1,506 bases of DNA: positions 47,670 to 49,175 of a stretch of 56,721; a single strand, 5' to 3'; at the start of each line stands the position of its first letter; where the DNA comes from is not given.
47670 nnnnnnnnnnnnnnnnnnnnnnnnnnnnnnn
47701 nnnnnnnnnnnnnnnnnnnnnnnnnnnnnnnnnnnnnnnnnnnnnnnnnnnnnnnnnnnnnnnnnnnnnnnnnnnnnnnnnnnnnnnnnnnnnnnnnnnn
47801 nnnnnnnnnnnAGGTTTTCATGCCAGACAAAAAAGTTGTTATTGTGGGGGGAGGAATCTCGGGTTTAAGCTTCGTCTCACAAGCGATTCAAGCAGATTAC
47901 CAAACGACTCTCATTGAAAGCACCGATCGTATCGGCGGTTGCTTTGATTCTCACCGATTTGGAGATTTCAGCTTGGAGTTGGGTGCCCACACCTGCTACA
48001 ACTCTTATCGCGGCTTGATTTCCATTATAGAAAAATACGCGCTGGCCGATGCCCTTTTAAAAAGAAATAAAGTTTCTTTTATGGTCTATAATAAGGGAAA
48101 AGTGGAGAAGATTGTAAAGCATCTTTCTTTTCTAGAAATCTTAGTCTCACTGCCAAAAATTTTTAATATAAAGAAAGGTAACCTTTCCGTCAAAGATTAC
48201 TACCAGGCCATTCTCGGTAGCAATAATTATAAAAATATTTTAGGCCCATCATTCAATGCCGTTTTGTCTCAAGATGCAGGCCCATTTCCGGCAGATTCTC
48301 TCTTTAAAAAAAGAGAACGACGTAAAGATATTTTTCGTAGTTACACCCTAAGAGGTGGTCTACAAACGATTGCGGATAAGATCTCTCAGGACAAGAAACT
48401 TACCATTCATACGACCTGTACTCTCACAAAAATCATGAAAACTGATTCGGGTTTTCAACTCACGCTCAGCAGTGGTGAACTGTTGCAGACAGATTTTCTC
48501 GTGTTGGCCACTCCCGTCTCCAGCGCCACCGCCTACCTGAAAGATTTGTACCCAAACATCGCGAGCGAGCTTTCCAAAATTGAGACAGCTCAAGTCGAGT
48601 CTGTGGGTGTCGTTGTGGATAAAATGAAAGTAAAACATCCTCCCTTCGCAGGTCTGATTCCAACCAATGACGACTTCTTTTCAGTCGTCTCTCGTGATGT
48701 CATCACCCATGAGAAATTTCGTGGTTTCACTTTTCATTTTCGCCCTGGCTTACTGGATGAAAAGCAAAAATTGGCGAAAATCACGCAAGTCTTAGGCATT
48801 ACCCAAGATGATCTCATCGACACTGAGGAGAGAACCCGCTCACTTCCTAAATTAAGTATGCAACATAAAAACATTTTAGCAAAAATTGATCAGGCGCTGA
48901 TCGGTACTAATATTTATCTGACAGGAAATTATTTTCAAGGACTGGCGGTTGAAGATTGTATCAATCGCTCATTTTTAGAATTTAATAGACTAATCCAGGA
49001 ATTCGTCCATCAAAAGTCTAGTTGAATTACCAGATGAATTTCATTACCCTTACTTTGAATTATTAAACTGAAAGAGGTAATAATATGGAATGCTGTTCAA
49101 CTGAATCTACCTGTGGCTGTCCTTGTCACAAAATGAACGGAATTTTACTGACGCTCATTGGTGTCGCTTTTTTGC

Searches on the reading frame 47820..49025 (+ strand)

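Call 99: search_protein_families(library=pfam, proteins=[window:47820-49025:+], max_evalue=0.0001)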
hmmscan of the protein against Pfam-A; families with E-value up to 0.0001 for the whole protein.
window:47820-49025:+ (401 aa): 5 families
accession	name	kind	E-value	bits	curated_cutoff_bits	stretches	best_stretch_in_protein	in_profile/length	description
PF01593.30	Amino_oxidase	-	1.5e-17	64.5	19.8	2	13-99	1-87/443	Flavin containing amine oxidoreductase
PF13450.12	NAD_binding_8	-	1.7e-11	44.6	21.9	1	8-60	1-53/68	NAD(P)-binding Rossmann-like domain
PF07992.20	Pyr_redox_2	-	1.8e-07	31.3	26.1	0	4-44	143-183/291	Pyridine nucleotide-disulphide oxidoreductase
PF00070.33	Pyr_redox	-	2.1e-05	25.4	22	0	5-43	1-39/82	Pyridine nucleotide-disulphide oxidoreductase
PF01266.30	DAO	-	9.3e-05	22.5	27.9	0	5-40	1-37/353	FAD dependent oxidoreductase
